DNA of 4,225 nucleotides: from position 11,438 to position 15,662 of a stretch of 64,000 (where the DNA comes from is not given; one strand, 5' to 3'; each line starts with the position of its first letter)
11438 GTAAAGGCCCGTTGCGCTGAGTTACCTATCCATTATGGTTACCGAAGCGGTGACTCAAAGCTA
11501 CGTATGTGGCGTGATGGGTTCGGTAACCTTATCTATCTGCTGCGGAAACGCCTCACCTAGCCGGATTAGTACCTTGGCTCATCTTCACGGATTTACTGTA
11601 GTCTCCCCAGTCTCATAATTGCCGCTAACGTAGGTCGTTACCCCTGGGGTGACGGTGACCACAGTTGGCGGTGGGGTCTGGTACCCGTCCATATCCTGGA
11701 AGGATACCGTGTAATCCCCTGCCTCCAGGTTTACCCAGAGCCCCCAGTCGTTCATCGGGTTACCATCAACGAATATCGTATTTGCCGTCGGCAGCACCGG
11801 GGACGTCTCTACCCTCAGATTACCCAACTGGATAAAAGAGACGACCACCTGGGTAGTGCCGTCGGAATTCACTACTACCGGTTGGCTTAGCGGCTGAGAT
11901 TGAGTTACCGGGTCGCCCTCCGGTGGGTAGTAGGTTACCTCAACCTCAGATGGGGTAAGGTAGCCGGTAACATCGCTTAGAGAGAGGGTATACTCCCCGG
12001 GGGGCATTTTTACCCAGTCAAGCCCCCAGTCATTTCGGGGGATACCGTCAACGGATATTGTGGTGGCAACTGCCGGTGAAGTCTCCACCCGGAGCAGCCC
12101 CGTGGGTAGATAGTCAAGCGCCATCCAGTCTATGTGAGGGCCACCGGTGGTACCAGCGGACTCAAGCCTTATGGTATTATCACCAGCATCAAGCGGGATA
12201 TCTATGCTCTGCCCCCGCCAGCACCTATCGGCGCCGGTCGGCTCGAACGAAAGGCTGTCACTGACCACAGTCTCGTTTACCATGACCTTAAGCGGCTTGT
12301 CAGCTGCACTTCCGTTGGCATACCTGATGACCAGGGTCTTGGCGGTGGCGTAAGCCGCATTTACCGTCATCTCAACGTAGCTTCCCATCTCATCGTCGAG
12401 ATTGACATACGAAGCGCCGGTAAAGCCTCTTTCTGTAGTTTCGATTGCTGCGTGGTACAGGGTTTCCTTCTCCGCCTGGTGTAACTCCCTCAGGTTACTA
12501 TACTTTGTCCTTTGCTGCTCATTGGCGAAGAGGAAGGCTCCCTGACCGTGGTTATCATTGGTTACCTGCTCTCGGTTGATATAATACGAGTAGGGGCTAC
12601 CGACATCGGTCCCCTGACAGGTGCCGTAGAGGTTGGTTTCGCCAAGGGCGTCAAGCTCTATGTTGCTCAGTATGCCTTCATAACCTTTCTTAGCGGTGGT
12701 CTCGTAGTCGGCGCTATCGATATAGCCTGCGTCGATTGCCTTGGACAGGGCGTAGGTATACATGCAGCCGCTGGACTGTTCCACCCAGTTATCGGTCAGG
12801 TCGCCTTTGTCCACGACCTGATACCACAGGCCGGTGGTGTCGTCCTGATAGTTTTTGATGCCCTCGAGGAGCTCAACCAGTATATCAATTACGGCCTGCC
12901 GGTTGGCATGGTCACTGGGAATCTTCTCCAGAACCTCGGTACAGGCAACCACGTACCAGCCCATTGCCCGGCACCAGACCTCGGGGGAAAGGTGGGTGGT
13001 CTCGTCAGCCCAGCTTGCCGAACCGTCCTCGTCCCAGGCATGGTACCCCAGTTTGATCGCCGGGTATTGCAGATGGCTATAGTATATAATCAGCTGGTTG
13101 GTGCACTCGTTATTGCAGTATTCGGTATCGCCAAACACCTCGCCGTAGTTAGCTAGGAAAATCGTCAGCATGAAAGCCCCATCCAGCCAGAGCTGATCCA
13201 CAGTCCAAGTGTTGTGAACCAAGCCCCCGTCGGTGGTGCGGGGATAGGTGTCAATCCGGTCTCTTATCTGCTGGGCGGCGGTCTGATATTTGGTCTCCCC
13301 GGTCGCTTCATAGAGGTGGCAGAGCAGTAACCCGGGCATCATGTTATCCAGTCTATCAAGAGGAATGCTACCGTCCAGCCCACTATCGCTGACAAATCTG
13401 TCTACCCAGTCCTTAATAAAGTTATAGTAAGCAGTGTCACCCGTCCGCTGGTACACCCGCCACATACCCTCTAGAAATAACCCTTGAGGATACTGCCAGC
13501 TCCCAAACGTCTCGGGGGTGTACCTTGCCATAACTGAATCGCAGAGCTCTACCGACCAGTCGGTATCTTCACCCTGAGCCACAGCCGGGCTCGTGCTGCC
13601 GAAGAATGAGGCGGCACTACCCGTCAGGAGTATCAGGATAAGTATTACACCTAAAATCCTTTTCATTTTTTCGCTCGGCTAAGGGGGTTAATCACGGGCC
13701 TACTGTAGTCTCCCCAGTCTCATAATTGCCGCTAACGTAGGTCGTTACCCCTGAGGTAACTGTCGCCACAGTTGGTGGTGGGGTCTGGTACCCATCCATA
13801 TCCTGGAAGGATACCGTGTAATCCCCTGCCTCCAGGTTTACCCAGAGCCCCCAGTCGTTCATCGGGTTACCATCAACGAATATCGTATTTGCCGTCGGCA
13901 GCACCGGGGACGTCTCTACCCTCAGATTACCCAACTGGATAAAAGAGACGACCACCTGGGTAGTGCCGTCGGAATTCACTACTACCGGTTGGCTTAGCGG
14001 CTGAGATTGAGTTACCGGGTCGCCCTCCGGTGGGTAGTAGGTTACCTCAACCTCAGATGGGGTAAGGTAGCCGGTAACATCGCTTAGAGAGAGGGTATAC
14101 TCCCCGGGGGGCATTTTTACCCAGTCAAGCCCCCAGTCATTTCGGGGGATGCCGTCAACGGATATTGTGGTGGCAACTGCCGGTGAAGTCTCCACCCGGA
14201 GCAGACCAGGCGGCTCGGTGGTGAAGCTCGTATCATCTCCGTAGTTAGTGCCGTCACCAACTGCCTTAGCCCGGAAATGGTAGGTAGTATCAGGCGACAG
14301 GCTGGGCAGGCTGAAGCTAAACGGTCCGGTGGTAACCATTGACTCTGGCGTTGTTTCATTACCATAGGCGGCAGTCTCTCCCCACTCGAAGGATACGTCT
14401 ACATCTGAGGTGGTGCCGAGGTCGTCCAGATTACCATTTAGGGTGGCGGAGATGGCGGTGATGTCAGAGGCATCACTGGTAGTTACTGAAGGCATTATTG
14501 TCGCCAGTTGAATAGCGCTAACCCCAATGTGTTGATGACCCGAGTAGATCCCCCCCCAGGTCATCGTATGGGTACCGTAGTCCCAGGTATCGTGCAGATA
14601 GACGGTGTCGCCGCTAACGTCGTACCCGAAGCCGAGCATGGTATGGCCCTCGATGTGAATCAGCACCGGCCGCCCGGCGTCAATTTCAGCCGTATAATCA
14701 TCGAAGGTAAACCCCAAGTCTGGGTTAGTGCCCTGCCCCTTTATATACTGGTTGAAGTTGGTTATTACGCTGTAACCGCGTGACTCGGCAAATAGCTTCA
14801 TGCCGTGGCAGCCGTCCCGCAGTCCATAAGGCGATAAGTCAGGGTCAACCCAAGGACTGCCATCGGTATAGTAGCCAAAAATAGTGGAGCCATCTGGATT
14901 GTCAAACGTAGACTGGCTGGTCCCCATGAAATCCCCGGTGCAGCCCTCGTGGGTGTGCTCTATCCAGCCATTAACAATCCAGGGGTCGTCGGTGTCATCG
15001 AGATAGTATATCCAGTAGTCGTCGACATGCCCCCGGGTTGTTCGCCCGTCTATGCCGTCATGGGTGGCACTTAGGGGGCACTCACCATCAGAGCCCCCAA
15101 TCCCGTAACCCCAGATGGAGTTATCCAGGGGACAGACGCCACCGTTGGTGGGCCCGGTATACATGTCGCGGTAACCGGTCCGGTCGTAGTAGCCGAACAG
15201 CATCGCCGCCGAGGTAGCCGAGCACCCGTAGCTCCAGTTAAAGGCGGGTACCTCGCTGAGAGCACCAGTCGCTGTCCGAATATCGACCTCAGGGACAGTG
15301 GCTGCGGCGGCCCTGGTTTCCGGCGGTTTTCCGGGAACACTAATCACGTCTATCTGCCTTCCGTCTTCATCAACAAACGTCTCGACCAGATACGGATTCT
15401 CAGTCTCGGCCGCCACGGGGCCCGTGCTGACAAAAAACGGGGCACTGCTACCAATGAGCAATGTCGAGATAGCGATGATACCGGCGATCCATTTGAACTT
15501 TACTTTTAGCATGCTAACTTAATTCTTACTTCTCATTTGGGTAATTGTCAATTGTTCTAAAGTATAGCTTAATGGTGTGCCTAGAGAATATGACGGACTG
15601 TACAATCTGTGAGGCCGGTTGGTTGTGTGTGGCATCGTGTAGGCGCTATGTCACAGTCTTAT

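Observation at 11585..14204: Two unrelated secreted enzymes share a ~98% identical 513-bp C-terminal module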

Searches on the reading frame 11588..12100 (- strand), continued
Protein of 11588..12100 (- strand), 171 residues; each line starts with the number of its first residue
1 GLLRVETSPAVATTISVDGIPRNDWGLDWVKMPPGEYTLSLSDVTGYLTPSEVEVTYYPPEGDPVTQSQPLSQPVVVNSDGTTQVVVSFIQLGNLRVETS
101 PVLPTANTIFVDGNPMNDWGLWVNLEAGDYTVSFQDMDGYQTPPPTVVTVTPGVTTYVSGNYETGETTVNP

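Call 46: search_protein_families(library=pfam, alignment_id=A2, max_evalue=0.001)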
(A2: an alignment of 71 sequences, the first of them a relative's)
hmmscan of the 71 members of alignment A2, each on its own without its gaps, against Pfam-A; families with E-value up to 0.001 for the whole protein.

A. member 1, P0023 (852 aa): 1 family
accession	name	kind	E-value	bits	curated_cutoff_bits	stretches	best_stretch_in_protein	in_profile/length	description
PF11329.14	DUF3131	-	2.9e-29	102.7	20.3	1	43-397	2-364/367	Protein of unknown function (DUF3131)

B. families by the number of members that match (of 71 scanned): 73 families (the first 25 are shown)
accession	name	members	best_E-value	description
PF08308.17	PEGA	15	1.9e-11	PEGA domain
PF13620.12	CarboxypepD_reg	11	4.3e-09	Carboxypeptidase regulatory-like domain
PF01833.30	TIG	7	9.4e-14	IPT/TIG domain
PF00082.27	Peptidase_S8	5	2.8e-56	Subtilase family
PF25390.1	WD40_RLD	3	7.3e-90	RCC1-like domain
PF00415.24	RCC1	3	4.5e-82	Regulator of chromosome condensation (RCC1) repeat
PF13540.12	RCC1_2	3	7.2e-58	Regulator of chromosome condensation (RCC1) repeat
PF17164.10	DUF5122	3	7.6e-57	Domain of unknown function (DUF5122) beta-propeller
PF00089.32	Trypsin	3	1.6e-56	Trypsin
PF01436.27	NHL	3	7.1e-51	NHL repeat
PF06739.17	SBBP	3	6.3e-50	Beta-propeller repeat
PF08450.18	SGL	3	1.9e-12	SMP-30/Gluconolactonase/LRE-like region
PF00041.27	fn3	3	1.6e-10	Fibronectin type III domain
PF17210.9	SdrD_B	3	1.5e-06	SdrD B-like domain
PF24684.1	Vgb_lyase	2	5.1e-69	Virginiamycin B lyase family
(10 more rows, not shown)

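Call 61: find_related_loci(query=A4, collection=genome_contigs, flank=2000)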
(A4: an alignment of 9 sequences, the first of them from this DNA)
Query A4 (171 aa) in genome_contigs; peptide patterns used: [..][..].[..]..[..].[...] (x = any residue, [..] = any of these).
39 stretches matched a pattern; 37 encode a relative of the query (tblastn E <= 1e-3); 36 distinct loci.
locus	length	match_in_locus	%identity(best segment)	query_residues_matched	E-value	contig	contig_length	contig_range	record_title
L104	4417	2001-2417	47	2-162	3e-37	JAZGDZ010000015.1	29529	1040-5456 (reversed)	MAG: Acidimicrobiia bacterium isolate SCS3bin.8 SCS3bin.8_15, whole genome shotgun sequence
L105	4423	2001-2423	44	1-163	6e-37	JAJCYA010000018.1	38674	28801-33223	MAG: Acidimicrobiia bacterium isolate OFTM344 OFTM344_17, whole genome shotgun sequence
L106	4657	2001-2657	44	1-163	1e-36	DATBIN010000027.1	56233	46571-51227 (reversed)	MAG TPA_asm: Gaiella sp. isolate SMAG_U3895 k141_734721, whole genome shotgun sequence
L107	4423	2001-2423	44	1-163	2e-36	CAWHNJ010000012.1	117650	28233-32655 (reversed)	MAG: uncultured Actinomycetes bacterium isolate MFD04850.bin.2.33 genome assembly, contig: contig_26187, whole genome sh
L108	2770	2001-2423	42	1-163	7e-35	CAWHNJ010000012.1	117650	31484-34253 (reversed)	MAG: uncultured Actinomycetes bacterium isolate MFD04850.bin.2.33 genome assembly, contig: contig_26187, whole genome sh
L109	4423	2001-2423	45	1-163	1e-33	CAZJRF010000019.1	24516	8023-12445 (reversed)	MAG TPA_asm: uncultured Acidimicrobiia bacterium isolate SRP214966_co2_443 genome assembly, contig: NODE_2660_length_245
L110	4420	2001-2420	44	1-162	1e-33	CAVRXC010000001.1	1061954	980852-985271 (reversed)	MAG: uncultured Actinomycetes bacterium isolate MFD02242.bin.2.296 genome assembly, contig: contig_13324, whole genome s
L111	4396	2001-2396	42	1-154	2e-33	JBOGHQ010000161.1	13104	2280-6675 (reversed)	MAG: Acidimicrobiales bacterium isolate SC-S_metawrap_bin.62 k127_4070021, whole genome shotgun sequence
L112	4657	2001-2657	42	1-162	5e-33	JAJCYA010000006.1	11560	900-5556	MAG: Acidimicrobiia bacterium isolate OFTM344 OFTM344_5, whole genome shotgun sequence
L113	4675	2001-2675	42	1-165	4e-33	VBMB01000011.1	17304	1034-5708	MAG: Methanobacteriota archaeon isolate EA_12 14_1009_12_30cm_scaffold_3649, whole genome shotgun sequence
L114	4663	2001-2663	40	1-163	3e-32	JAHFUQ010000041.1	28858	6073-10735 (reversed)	MAG: Acidimicrobiia bacterium isolate nzgw83 NODE_1459_length_28859_cov_4.451806, whole genome shotgun sequence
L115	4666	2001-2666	43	1-162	7e-32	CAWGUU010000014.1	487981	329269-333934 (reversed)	MAG: uncultured Acidimicrobiia bacterium isolate MFD04212.bin.2.100 genome assembly, contig: contig_28153, whole genome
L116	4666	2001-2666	40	1-171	3e-31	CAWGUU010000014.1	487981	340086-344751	MAG: uncultured Acidimicrobiia bacterium isolate MFD04212.bin.2.100 genome assembly, contig: contig_28153, whole genome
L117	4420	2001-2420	43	1-162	3e-31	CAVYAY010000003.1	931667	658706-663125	MAG: uncultured Chloroflexia bacterium isolate MFD04944.bin.2.8 genome assembly, contig: contig_53600, whole genome shot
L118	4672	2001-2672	39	1-166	5e-31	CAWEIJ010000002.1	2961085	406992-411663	MAG: uncultured Chloroflexia bacterium isolate MFD06435.bin.2.178 genome assembly, contig: contig_19661, whole genome sh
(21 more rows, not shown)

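Call 85: search_protein_families(library=ncbifam, alignment_id=A4, max_evalue=1)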
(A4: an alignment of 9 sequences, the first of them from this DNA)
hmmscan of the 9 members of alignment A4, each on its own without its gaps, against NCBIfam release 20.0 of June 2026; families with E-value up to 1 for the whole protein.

A. member 1, seq(171 aa): 0 families

B. families by the number of members that match (of 9 scanned): 5 families
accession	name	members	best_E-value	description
TIGR03000.1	plancto_dom_1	2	0.022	TIGR03000 domain-containing protein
NF038339.3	FAAL_FadD32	1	0.092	long-chain-fatty-acid--AMP ligase FadD32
NF002598.0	PRK02253.1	1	0.1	deoxyuridine 5'-triphosphate nucleotidohydrolase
NF004283.0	PRK05692.1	1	0.11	hydroxymethylglutaryl-CoA lyase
NF008631.0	PRK11619.1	1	0.28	murein transglycosylase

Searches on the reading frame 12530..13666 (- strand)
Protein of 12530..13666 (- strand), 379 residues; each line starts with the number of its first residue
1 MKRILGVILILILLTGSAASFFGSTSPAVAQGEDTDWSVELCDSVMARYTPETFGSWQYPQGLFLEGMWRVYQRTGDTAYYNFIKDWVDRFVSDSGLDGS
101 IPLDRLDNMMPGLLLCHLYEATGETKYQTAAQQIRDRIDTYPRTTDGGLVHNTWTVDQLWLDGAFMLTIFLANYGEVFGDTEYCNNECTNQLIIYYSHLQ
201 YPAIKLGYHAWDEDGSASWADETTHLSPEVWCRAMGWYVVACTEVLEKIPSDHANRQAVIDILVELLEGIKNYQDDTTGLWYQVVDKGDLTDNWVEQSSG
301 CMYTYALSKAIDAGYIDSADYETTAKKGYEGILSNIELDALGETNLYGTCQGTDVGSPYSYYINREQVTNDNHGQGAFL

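Call 68: search_solved_structures(query=window:12530-13666:-, max_evalue=0.00001)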
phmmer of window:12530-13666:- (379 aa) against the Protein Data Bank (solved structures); distinct sequences matched with E-value up to 0.00001: 9.
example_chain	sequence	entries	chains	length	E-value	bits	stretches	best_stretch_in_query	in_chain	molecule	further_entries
1nc5_A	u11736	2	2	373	1.2e-77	265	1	23-379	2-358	hypothetical protein yTER | Putative glycosyl hydrolase yteR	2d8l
2gh4_A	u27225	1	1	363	3e-76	260.4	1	40-379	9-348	Putative glycosyl hydrolase yteR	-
4wu0_A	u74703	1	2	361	4.7e-61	210.3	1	39-379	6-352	Similar to yteR (Bacilus subtilis)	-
3qwt_A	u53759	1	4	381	1.6e-26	96.7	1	53-362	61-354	Putative GH105 family protein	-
3pmm_A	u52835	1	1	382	4.1e-26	95.3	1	54-363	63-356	Putative cytoplasmic protein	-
4xuv_A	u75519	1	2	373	7.6e-21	78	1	54-364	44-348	Glycoside hydrolase family 105 protein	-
3k11_A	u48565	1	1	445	8.5e-19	71.2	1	142-377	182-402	Putative glycosyl hydrolase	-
5noa_A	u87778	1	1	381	9.8e-07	31.5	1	160-342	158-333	Family 88 glycosyl hydrolase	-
4ce7_A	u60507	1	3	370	8.3e-06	28.5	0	159-332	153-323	UNSATURATED 3S-RHAMNOGLYCURONYL HYDROLASE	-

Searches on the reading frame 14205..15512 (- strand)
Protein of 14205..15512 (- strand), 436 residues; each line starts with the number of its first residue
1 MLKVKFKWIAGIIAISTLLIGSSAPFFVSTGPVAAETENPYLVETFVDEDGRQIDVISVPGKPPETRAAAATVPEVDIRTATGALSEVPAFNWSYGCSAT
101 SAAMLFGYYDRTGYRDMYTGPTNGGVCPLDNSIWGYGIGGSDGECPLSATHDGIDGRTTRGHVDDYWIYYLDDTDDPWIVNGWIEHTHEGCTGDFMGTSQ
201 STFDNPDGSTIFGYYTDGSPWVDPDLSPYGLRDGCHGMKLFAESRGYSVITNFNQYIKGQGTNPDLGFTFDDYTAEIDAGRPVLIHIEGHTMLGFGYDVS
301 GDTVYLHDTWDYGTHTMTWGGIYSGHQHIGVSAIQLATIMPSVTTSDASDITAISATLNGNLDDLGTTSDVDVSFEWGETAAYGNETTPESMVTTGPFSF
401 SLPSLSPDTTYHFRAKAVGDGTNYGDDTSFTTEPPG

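Call 69: search_solved_structures(query=window:14205-15512:-, max_evalue=0.01)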
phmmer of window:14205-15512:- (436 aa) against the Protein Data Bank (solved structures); distinct sequences matched with E-value up to 0.01: 0.

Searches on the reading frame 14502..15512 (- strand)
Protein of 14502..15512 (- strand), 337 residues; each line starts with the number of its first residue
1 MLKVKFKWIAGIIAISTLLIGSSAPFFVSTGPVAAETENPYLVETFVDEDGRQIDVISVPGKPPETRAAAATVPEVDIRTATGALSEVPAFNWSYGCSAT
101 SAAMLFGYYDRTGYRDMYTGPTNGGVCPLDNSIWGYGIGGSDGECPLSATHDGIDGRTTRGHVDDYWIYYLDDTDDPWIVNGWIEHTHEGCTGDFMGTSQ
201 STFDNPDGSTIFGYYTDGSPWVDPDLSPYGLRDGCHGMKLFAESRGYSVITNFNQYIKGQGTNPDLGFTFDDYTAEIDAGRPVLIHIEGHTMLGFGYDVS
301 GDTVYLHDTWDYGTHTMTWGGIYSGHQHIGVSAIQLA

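Call 48: find_related_loci(query=window:14502-15512:-, collection=genome_contigs, flank=8000)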
Query seq(337 aa) (337 aa) in genome_contigs; peptide patterns used: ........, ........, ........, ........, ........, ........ (x = any residue, [..] = any of these).
192 stretches matched a pattern; 176 encode a relative of the query (tblastn E <= 1e-3); the best 80 are kept; 79 distinct loci.
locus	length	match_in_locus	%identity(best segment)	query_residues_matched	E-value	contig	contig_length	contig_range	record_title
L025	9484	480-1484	73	2-337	2e-166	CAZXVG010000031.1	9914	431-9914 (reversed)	MAG TPA_asm: uncultured Dehalococcoidales bacterium isolate binchicken_co163_172 genome assembly, contig: NODE_10689_len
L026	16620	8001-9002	64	5-337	7e-141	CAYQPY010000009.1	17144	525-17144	MAG TPA_asm: uncultured Dehalococcoidales bacterium isolate binchicken_co116_408 genome assembly, contig: NODE_3302_leng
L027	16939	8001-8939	62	18-337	5e-133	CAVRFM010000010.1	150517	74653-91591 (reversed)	MAG: uncultured Chloroflexia bacterium isolate MFD04492.bin.1.138 genome assembly, contig: contig_34811, whole genome sh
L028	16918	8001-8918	63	33-337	2e-124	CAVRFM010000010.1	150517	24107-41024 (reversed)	MAG: uncultured Chloroflexia bacterium isolate MFD04492.bin.1.138 genome assembly, contig: contig_34811, whole genome sh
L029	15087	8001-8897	62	37-336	7e-123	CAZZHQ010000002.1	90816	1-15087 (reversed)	MAG TPA_asm: uncultured Dehalococcoidales bacterium isolate SRP178699_co1_156 genome assembly, contig: NODE_159_length_9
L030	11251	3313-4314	58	1-336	7e-120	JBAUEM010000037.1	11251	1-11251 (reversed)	MAG: Dehalococcoidia bacterium isolate MFD13097_ilm_asm_bin13 k127_150729, whole genome shotgun sequence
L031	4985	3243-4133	62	36-334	5e-120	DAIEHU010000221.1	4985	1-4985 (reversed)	MAG TPA_asm: Desulfobacteraceae bacterium isolate clean1013 NODE_221_length_4985_cov_2.869804, whole genome shotgun sequ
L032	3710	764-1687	60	32-337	9e-121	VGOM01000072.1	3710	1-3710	MAG: Chloroflexi bacterium isolate M_DeepCast_400m_m2_020 M_DeepCast_400m_m2_020_Ga0194112_10059663, whole genome shotgu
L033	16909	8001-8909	61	32-334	1e-118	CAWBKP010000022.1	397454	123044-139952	MAG: uncultured delta proteobacterium isolate MFD02979.bin.2.74 genome assembly, contig: contig_76705, whole genome shot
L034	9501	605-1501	62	39-336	3e-118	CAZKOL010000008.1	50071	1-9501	MAG TPA_asm: uncultured Dehalococcoidales bacterium isolate SRP178699_co2_170 genome assembly, contig: NODE_198_length_5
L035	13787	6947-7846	61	38-337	1e-117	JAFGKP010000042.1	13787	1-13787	MAG: Methanomicrobia archaeon isolate Zod_Metabat.342 k87_3988512, whole genome shotgun sequence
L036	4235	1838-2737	59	39-337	3e-118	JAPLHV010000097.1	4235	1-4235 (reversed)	MAG: Coprothermobacterota bacterium isolate LacPavin_0419_WC90_MAG_58_61 LacPavin_0419_WC90_scaffold_250389, whole genom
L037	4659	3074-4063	56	1-336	4e-117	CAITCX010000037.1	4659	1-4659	MAG: uncultured Dehalococcoidia bacterium isolate AlinenSedimentsCore3_bin-0782 genome assembly, contig: bin-0782:037/52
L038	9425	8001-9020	55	1-336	3e-114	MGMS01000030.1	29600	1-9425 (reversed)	MAG: Chloroflexi bacterium RBG_13_51_36 RBG_13_scaffold_2599, whole genome shotgun sequence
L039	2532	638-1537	59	39-337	6e-119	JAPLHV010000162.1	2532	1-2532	MAG: Coprothermobacterota bacterium isolate LacPavin_0419_WC90_MAG_58_61 LacPavin_0419_WC90_scaffold_344897, whole genom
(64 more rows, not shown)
